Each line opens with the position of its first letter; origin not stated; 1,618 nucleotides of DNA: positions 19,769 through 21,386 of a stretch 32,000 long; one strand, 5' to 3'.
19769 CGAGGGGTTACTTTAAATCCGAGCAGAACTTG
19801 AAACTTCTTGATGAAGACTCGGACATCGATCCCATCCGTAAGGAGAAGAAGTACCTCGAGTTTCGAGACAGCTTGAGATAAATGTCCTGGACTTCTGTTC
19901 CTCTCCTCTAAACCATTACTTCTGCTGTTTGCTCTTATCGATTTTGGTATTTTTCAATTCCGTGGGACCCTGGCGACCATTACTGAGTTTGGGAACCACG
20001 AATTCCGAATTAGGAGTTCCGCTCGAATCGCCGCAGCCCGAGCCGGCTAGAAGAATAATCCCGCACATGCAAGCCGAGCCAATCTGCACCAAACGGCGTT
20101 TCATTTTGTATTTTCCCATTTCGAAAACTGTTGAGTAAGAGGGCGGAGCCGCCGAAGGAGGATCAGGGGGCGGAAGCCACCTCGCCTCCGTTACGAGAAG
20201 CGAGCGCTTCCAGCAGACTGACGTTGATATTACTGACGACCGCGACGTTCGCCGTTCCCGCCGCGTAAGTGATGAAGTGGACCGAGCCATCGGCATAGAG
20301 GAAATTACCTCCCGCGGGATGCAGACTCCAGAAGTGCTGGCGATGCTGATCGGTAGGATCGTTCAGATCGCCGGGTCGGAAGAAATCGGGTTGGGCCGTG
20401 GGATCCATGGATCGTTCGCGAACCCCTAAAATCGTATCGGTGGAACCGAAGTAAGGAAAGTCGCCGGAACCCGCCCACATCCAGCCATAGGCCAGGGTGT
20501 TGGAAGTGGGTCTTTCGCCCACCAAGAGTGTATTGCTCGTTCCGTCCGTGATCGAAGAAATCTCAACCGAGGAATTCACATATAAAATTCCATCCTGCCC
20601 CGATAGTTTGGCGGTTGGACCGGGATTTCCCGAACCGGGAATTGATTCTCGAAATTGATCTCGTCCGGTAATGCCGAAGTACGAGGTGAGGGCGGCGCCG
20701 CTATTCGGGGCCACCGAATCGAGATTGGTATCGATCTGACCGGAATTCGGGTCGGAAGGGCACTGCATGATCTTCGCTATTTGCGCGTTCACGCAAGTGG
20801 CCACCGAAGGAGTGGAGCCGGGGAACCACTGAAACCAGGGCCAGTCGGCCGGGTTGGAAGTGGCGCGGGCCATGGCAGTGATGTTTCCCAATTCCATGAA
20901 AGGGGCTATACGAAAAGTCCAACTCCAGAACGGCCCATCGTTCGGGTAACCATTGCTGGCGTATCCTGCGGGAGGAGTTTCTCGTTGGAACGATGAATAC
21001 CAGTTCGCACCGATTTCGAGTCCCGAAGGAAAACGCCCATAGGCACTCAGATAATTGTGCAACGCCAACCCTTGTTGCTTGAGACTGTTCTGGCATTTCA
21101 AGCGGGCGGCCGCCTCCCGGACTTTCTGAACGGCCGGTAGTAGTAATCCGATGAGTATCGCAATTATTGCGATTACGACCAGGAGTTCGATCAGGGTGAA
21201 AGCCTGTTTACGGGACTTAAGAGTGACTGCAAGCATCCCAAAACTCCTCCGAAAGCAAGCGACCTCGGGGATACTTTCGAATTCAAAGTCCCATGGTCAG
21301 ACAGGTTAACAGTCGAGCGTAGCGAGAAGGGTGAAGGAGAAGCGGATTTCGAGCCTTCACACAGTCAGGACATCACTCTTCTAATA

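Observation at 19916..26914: Array of four autonomous two-gene cassettes: H-X9-DG/DUF1559 pseudopilin-like protein plus a mini-lipoprotein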

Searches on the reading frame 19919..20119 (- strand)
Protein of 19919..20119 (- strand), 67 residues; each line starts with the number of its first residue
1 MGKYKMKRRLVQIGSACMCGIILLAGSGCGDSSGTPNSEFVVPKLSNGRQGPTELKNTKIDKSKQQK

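Call 3: search_protein_families(library=pfam, proteins=[window:19919-20119:-], max_evalue=1)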
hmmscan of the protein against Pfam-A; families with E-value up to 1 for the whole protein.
seq(67 aa): 0 families

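Call 4: search_protein_families(library=ncbifam, proteins=[window:19919-20119:-], max_evalue=1)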
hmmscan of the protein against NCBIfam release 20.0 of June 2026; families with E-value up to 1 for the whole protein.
seq(67 aa): 1 family
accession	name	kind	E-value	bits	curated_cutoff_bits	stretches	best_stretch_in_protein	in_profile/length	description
TIGR00493.1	clpP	equivalog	0.17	11.6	308.6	1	7-52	87-132/192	ATP-dependent Clp endopeptidase proteolytic subunit ClpP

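Call 21: find_homologous_proteins(query=window:19919-20104:-, max_evalue=10)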
Query seq(62 aa) (62 aa): 1 proteins with E <= 10 among 1 candidates.
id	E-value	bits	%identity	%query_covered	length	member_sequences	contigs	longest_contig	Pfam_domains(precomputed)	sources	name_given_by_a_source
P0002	8.5e-32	125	97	100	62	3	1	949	-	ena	-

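Call 31: find_encoding_contigs(protein=P0002, flank=5000, max_places=6)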
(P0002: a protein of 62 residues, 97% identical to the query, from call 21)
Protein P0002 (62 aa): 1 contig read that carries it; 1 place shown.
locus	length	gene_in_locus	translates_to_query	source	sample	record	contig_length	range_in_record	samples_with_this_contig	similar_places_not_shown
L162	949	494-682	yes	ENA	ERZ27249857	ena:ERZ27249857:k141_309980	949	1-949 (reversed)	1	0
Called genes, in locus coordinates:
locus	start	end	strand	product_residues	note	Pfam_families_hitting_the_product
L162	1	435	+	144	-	?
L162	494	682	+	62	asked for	-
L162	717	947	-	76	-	?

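Call 49: list_cluster_members(proteins=[window:19919-20104:-, window:19919-20119:-, window:21612-21791:-, window:23364-23552:-, window:25101-25289:-])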
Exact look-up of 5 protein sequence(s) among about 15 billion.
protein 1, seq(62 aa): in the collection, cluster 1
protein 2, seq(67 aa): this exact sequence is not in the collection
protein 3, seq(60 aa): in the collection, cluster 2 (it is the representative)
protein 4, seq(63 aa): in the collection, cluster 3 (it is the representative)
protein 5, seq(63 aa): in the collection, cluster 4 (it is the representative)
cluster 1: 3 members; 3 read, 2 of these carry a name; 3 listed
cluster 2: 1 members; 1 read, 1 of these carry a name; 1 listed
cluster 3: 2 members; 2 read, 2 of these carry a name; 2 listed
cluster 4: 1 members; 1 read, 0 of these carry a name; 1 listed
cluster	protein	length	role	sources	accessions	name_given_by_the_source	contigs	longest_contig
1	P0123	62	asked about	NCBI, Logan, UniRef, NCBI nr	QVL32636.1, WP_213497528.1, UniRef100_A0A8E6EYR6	hypothetical protein KIH39_01585 [Telmatocola sphagniphila] | Lipoprotein n=1 Tax=Telmatocola sphagniphila TaxID=1123043 RepID=A0A8E6EYR6_9BACT | hypothetical protein [Telmatocola sphagniphila]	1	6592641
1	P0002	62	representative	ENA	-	-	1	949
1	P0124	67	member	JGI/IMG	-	hypothetical protein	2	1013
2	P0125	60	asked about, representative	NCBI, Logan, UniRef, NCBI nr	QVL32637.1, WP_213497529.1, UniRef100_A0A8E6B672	hypothetical protein KIH39_01595 [Telmatocola sphagniphila] | Lipoprotein n=1 Tax=Telmatocola sphagniphila TaxID=1123043 RepID=A0A8E6B672_9BACT | hypothetical protein [Telmatocola sphagniphila]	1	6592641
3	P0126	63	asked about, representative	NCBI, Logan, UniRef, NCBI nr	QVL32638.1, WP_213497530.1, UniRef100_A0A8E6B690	hypothetical protein KIH39_01605 [Telmatocola sphagniphila] | Lipoprotein n=1 Tax=Telmatocola sphagniphila TaxID=1123043 RepID=A0A8E6B690_9BACT | hypothetical protein [Telmatocola sphagniphila]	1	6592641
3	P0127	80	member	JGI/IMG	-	hypothetical protein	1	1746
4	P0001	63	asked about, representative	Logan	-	-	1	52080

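Call 76: search_protein_representatives(alignment_id=A8)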
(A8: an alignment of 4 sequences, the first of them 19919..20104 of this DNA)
Query: 4 sequences, 62 profile positions. Proteins with E-value up to 0.001 (for the whole library): 7; up to 1e-10: 2; up to 1e-30: 1. The best 7 are listed.
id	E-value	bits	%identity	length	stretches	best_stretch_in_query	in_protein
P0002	1.1e-37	143.5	-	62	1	1-62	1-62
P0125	3.3e-29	116.4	-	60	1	1-62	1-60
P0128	7.6e-08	48.0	-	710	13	6-28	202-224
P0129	2.2e-06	43.3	-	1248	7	16-33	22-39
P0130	3.6e-06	42.6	-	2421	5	15-39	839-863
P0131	4.2e-05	39.2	-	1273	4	19-44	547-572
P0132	5.2e-04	35.7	-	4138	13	15-33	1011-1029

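Call 97: predict_structure(alignment_id=A8)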
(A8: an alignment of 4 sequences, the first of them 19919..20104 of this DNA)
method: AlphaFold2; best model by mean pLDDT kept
length: 62 residues; sequences in the alignment: 4
mean_pLDDT: 57.8   pTM: 0.13
mean pLDDT of the five models: 57.8, 56.9, 56.5, 55.0, 50.2
residues with pLDDT >= 90: 0; 70-90: 0; 50-70: 60; < 50: 2
segments of 3 or more residues with pLDDT < 50: none
pLDDT, mean of each block of 10 residues (from residue 1): 53 55 58 62 60 60 49
secondary structure, 60 per line:
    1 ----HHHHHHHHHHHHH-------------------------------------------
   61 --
elements in order: H5-17

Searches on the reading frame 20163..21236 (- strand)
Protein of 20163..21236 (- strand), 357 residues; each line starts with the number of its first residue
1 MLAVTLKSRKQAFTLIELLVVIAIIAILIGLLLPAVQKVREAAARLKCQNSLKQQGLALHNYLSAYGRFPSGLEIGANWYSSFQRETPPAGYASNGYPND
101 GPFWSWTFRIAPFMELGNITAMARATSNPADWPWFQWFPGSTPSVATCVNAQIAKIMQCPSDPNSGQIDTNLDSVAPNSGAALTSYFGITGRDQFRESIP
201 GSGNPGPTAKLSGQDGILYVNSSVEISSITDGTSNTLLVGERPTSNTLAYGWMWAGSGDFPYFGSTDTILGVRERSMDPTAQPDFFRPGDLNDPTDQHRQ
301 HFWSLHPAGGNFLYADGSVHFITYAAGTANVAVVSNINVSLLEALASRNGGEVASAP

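Call 3: search_protein_families(library=pfam, proteins=[window:20163-21236:-], max_evalue=1)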
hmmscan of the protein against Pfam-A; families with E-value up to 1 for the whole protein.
window:20163-21236:- (357 aa): 3 families
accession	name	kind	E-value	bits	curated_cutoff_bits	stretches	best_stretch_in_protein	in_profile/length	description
PF07596.16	SBP_bac_10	-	1.5e-36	127.3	23.3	1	37-324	1-263/268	Protein of unknown function (DUF1559)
PF07963.17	N_methyl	-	3.7e-08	33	21.2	1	8-33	2-27/27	Prokaryotic N-terminal methylation motif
PF11773.13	ComGE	-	0.23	11.8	25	1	15-46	2-33/82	Competence system putative prepilin ComGE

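Call 4: search_protein_families(library=ncbifam, proteins=[window:20163-21236:-], max_evalue=1)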
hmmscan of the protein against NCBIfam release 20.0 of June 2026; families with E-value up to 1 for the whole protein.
window:20163-21236:- (357 aa): 16 families
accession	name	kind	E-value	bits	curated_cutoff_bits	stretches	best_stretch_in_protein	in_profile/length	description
TIGR04294.2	pre_pil_HX9DG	domain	3.7e-09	36.1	19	1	302-323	1-22/22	H-X9-DG-CTERM domain-containing protein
TIGR01710.1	typeII_sec_gspG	equivalog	7.7e-08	32.4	88.85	1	12-102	2-91/134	type II secretion system major pseudopilin GspG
NF040999.1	pilin_ComGC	equivalog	6.3e-07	29.5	75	1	11-48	2-39/84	competence type IV pilus major pilin ComGC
NF007862.0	PRK10574.1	equivalog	1.1e-06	28.8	138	1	9-43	3-37/145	prepilin peptidase-dependent pilin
NF041013.1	T4P_ComGE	equivalog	1.2e-06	28.5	49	1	10-49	3-42/83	competence type IV pilus minor pilin ComGE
TIGR02532.1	IV_pilin_GFxxxE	domain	2.7e-06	27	16.3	1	11-32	2-23/24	prepilin-type N-terminal cleavage/methylation domain-containing protein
TIGR01708.2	typeII_sec_gspH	equivalog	2.1e-05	24.6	80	1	12-49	3-46/169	type II secretion system minor pseudopilin GspH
TIGR02596.1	TIGR02596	subfamily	3e-05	24.2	70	1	13-42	1-30/196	Verru_Chthon cassette protein D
NF041775.1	typeIV_PilA_Myxo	equivalog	6.3e-05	23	400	1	6-68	6-68/214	type IV pilin protein PilA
TIGR01707.1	gspI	equivalog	0.0013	19.2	44.35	1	13-47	2-36/101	type II secretion system minor pseudopilin GspI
NF040982.1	ComGD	equivalog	0.0015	19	70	1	11-48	2-40/139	competence type IV pilus minor pilin ComGD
TIGR02599.1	TIGR02599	subfamily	0.0055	16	256.5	1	12-47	1-36/361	Verru_Chthon cassette protein C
NF041002.1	pilin_ComGF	equivalog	0.0083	16.4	80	1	11-47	2-38/139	competence type IV pilus minor pilin ComGF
NF007800.0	PRK10506.1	equivalog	0.015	15.2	158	1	8-33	6-31/163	prepilin peptidase-dependent protein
NF047828.1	T3SSXpsI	equivalog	0.032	14.2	150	1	12-57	3-56/132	type II secretion system protein XpsI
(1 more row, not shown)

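Call 9: find_related_loci(query=A1, collection=genome_contigs, flank=10000)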
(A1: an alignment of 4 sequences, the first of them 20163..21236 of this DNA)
Query A1 (357 aa) in genome_contigs; peptide patterns used: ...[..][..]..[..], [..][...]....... (x = any residue, [..] = any of these).
600 stretches matched a pattern (row limit reached: there are more); 384 encode a relative of the query (tblastn E <= 1e-3); the best 80 are kept; 80 distinct loci.
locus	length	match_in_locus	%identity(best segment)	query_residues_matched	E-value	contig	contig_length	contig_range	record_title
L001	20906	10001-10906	37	1-353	3e-43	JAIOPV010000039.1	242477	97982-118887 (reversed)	MAG: Planctomycetota bacterium isolate LakeFargette_0920_ALND_MAG_60_11 LacPavin_0920_ALND_scaffold_121388, whole genome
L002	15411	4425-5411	37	2-353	1e-40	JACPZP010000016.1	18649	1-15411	MAG: Planctomycetota bacterium isolate NC_groundwater_892_Pr1_S2p5_60_19 Montesol18_S2p5_coassembly_scaffold_18566, whol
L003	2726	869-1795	33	10-353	2e-37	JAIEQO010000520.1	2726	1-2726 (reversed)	MAG: Gemmataceae bacterium isolate co.spades.METABAT.1kb_006 c_000000343993, whole genome shotgun sequence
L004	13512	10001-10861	35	11-326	5e-37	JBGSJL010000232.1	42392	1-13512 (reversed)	MAG: Pirellulaceae bacterium isolate JTS-AC156 k141_2525688, whole genome shotgun sequence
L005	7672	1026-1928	33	6-355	5e-37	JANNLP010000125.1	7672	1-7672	MAG: Gemmataceae bacterium isolate SOY_38_metabat_109 SOY_38_k141_3515530, whole genome shotgun sequence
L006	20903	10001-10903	37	11-353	2e-36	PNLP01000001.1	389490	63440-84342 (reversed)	MAG: Planctomycetaceae bacterium isolate DS2.012 DS2_1000006_389490, whole genome shotgun sequence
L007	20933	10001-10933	36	4-355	2e-36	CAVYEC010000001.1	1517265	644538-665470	MAG: uncultured Planctomycetota bacterium isolate MFD09603.bin.2.111 genome assembly, contig: contig_12297, whole genome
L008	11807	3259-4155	37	8-353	4e-35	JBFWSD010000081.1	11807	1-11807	MAG: Gemmataceae bacterium isolate CA_2019_TPBF_221 NODE_23077_length_11807_cov_2.541353_TPBF, whole genome shotgun sequ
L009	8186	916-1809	35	4-323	1e-34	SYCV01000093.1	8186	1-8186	MAG: Planctomycetia bacterium isolate F1-20-MAGs202 F1-20__c266453, whole genome shotgun sequence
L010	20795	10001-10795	32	7-323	2e-34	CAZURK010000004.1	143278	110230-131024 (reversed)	MAG TPA_asm: uncultured Pirellulaceae bacterium isolate SRP077602_co10_409 genome assembly, contig: NODE_141_length_1432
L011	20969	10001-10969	35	8-356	7e-34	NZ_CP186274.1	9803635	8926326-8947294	Singulisphaera sp. PoT chromosome, complete genome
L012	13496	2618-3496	34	9-355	7e-34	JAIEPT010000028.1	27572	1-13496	MAG: Gemmataceae bacterium isolate co.spades.DASTOOL.2.5kb_055 c_000000439801, whole genome shotgun sequence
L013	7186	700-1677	35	5-353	4e-33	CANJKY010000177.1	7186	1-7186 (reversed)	MAG: Gemmataceae bacterium isolate RH-23may17-1329 genome assembly, contig: RH-23may17-C87436, whole genome shotgun sequ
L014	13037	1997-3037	33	2-352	6e-33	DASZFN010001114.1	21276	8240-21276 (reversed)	MAG TPA_asm: Gemmataceae bacterium isolate SMAG_U6523 k141_5900633, whole genome shotgun sequence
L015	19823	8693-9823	30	9-353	1e-32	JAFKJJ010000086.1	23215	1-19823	MAG: Planctomycetota bacterium isolate SCN18_26_2_15_R2_P_68_10 SCN18_26_2_15_R2_P_scaffold_1590, whole genome shotgun s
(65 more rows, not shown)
